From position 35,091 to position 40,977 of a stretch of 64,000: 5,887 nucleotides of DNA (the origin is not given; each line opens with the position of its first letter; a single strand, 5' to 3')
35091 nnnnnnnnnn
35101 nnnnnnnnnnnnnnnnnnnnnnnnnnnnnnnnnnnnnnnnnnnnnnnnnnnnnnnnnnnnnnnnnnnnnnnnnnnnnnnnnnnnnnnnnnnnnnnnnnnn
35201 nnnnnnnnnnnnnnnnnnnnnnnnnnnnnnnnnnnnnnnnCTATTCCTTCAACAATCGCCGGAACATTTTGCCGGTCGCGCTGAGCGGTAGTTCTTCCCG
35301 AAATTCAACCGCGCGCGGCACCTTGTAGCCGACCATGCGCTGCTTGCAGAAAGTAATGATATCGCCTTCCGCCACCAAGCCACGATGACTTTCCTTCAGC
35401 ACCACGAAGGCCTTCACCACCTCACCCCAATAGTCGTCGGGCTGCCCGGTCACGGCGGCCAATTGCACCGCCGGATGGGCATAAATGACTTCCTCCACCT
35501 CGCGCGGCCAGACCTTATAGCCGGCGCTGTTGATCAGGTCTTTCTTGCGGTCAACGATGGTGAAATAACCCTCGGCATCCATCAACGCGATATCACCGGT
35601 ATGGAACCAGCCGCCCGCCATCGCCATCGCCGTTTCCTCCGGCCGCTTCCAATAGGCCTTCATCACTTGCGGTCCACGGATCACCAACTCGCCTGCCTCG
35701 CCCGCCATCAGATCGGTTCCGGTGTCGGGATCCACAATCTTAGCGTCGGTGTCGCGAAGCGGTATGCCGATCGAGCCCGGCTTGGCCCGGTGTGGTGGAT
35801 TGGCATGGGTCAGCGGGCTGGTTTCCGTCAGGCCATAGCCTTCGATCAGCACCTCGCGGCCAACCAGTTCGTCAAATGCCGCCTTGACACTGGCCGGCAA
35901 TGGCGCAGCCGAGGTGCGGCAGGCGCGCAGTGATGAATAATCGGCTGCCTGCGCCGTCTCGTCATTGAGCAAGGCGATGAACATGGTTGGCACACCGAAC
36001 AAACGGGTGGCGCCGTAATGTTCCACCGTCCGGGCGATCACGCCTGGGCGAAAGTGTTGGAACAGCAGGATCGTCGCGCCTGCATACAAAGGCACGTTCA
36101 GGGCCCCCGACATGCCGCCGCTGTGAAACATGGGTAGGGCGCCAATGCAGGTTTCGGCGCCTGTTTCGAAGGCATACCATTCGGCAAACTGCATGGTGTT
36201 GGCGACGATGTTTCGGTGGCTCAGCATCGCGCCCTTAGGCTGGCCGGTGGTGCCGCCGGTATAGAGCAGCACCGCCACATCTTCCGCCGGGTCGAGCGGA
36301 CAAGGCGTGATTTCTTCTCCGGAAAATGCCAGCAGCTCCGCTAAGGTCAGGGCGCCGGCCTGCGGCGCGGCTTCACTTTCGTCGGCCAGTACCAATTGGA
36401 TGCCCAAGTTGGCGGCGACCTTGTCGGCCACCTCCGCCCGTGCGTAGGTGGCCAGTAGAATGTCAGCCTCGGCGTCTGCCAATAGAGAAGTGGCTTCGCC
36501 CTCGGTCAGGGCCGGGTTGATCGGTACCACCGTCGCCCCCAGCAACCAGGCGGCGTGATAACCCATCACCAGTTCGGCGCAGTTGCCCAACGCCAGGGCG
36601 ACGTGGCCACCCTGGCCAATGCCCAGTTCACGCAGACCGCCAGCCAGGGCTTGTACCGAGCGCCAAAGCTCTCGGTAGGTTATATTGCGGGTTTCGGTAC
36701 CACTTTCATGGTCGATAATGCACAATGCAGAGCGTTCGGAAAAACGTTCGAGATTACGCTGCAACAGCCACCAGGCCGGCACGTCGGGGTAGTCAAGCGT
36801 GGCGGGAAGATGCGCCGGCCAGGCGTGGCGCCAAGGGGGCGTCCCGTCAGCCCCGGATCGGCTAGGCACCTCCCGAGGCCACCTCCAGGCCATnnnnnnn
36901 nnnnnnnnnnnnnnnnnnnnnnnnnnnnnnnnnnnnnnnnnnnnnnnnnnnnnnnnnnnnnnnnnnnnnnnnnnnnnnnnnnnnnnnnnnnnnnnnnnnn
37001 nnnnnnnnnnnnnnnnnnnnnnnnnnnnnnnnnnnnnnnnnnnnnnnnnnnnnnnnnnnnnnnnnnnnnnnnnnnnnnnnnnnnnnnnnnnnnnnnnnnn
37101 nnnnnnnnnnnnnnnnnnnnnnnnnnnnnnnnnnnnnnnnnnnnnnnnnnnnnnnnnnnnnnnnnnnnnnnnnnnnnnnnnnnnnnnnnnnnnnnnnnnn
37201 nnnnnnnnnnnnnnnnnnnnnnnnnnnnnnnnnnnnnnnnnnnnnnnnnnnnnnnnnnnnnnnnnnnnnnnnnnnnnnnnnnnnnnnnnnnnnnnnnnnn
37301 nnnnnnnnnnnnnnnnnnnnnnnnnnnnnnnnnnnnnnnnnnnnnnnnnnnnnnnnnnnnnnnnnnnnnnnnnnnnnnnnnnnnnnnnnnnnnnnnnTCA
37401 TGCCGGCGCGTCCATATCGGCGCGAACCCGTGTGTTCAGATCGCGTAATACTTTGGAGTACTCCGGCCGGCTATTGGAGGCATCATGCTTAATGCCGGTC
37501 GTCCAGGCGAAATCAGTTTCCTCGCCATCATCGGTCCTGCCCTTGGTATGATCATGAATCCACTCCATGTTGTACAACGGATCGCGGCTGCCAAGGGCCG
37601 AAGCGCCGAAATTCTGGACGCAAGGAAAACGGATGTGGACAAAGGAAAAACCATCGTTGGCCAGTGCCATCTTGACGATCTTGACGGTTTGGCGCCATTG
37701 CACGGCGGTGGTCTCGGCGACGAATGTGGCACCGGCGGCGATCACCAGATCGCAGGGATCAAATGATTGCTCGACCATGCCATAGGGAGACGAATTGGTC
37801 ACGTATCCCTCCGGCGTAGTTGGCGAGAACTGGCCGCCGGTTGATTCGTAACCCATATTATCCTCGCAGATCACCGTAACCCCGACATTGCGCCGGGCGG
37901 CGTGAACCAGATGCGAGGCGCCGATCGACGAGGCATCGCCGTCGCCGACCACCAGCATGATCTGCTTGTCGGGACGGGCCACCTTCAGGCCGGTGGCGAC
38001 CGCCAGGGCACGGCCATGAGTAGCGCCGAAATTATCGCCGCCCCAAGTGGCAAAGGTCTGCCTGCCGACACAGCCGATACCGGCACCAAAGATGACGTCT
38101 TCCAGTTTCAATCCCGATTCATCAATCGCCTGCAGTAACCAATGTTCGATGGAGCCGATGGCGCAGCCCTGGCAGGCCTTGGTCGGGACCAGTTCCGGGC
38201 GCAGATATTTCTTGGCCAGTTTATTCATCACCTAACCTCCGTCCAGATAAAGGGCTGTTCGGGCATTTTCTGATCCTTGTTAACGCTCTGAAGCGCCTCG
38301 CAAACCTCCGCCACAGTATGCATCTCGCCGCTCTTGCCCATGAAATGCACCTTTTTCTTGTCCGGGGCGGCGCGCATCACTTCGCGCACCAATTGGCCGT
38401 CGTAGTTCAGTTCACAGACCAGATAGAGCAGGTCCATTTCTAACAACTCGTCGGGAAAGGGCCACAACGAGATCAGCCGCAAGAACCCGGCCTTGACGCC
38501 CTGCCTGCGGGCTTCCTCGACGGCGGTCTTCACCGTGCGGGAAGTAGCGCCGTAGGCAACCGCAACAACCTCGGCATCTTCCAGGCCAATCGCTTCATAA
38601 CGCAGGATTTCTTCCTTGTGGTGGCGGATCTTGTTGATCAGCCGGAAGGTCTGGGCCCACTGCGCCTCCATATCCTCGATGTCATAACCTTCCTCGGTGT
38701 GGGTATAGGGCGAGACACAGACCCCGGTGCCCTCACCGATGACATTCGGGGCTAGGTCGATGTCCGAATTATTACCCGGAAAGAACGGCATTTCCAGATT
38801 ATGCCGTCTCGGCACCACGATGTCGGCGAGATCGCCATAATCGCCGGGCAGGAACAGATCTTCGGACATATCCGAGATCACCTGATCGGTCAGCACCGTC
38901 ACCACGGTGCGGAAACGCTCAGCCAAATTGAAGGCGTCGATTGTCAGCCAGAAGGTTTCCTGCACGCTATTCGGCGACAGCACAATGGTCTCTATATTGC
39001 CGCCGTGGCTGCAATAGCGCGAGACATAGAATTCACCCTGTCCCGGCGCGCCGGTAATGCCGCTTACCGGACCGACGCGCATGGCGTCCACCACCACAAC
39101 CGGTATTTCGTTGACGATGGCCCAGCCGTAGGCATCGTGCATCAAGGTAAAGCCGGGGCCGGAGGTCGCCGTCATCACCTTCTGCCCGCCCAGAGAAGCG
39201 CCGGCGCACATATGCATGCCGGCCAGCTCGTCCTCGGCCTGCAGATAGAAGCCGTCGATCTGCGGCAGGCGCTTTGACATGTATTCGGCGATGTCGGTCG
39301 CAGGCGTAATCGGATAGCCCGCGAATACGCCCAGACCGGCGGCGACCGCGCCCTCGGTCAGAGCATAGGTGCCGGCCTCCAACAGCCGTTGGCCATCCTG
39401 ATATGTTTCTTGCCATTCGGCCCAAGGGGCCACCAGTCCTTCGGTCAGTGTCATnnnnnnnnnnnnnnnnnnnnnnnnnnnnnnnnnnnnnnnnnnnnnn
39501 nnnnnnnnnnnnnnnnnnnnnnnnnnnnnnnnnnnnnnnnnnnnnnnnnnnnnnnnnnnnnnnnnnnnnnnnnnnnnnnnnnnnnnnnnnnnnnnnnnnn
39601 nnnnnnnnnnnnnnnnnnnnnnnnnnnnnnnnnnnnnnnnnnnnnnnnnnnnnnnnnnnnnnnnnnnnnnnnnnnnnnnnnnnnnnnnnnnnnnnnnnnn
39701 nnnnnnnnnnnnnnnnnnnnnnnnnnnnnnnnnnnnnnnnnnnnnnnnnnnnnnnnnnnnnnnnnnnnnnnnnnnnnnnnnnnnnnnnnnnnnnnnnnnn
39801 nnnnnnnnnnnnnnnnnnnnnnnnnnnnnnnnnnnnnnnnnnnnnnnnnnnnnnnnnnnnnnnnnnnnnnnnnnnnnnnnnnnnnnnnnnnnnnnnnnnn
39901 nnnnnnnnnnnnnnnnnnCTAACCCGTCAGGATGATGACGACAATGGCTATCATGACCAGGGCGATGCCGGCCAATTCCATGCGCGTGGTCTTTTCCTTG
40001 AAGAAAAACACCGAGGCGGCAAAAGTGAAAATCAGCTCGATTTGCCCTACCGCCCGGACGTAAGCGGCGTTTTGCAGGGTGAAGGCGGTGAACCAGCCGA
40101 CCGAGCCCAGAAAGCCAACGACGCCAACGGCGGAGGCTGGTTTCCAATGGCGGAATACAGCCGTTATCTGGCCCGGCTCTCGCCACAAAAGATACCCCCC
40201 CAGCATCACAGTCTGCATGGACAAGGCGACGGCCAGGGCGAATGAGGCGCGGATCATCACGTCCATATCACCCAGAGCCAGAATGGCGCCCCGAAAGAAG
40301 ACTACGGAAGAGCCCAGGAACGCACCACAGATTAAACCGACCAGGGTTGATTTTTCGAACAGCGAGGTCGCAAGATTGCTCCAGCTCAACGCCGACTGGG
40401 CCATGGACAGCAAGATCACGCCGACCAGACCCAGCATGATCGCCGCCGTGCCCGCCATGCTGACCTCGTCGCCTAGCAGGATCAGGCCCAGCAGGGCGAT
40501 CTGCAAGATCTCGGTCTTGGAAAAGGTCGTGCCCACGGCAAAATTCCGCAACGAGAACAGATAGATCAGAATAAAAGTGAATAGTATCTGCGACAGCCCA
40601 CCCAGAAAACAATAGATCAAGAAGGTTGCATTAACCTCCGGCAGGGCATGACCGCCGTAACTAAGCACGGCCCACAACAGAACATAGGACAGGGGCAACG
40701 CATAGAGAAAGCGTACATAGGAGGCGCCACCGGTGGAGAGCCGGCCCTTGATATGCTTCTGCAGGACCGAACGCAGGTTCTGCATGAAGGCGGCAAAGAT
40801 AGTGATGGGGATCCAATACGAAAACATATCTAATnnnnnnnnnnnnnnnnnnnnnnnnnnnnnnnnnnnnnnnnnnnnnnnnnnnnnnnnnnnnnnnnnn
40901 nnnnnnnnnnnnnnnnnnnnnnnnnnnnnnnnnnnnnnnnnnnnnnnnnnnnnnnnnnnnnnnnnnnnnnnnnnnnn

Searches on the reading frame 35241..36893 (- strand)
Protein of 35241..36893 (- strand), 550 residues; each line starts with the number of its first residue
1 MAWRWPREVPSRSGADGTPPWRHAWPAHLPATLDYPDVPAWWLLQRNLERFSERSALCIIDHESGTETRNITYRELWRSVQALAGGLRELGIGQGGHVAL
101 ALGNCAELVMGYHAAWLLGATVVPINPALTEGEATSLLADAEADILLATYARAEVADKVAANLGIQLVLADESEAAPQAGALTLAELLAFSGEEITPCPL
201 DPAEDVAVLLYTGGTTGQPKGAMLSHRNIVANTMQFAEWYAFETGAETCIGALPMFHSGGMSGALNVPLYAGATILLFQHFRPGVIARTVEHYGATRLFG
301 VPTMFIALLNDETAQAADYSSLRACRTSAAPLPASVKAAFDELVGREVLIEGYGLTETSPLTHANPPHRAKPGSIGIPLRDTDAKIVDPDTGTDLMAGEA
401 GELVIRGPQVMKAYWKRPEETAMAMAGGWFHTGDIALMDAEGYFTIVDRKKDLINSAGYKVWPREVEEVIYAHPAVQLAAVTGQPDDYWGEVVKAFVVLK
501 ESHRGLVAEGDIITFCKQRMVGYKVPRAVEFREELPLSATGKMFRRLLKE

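Call 20: search_protein_families(library=pfam, proteins=[window:35241-36893:-], max_evalue=0.00001)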
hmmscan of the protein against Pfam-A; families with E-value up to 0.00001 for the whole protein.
window:35241-36893:- (550 aa): 2 families
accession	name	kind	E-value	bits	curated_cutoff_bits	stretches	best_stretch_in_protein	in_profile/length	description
PF00501.34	AMP-binding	-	7.5e-94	315.1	29.9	1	45-415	2-384/384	AMP-binding enzyme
PF13193.12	AMP-binding_C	-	1.3e-19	71.3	24.5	1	465-542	1-76/76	AMP-binding enzyme C-terminal domain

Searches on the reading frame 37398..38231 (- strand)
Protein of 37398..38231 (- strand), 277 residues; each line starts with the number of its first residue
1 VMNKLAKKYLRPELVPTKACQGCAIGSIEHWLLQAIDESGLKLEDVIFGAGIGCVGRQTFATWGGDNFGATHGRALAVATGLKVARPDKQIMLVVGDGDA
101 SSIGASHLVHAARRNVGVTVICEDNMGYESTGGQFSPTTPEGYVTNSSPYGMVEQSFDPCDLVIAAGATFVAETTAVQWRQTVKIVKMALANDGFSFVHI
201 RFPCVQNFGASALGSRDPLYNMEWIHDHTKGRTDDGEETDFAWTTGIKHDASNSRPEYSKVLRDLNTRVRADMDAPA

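Call 20: search_protein_families(library=pfam, proteins=[window:37398-38231:-], max_evalue=0.00001)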
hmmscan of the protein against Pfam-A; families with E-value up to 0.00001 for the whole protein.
window:37398-38231:- (277 aa): 1 family
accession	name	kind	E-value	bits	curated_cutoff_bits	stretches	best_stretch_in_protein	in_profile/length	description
PF02775.26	TPP_enzyme_C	-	7.9e-28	97.6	21.9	1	61-200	19-151/151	Thiamine pyrophosphate enzyme, C-terminal TPP binding domain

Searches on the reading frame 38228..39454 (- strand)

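Call 20: search_protein_families(library=pfam, proteins=[window:38228-39454:-], max_evalue=0.00001)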
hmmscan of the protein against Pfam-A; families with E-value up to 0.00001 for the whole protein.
window:38228-39454:- (408 aa): 2 families
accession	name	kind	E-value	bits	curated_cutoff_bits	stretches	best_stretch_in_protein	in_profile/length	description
PF01855.24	POR_N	-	1.1e-49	169.8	27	1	34-217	1-181/231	Pyruvate flavodoxin/ferredoxin oxidoreductase, thiamine diP-bdg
PF17147.9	PFOR_II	-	3.3e-17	63.2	27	1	294-376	1-93/102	Pyruvate:ferredoxin oxidoreductase core domain II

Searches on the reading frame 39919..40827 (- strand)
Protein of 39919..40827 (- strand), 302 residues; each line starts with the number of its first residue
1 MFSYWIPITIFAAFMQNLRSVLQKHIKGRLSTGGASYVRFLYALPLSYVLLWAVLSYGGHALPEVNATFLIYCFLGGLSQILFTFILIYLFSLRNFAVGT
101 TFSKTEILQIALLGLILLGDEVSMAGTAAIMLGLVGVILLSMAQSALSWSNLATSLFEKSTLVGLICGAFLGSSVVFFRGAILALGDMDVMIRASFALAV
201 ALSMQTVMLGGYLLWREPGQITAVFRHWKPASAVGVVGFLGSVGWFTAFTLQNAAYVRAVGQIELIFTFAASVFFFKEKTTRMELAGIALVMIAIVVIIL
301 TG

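Call 20: search_protein_families(library=pfam, proteins=[window:39919-40827:-], max_evalue=0.00001)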
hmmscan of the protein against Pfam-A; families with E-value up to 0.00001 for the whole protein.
window:39919-40827:- (302 aa): 1 family
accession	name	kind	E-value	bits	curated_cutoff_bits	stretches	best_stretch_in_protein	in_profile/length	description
PF00892.27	EamA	-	2.3e-11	44.6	28.2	1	162-299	5-134/135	EamA-like transporter family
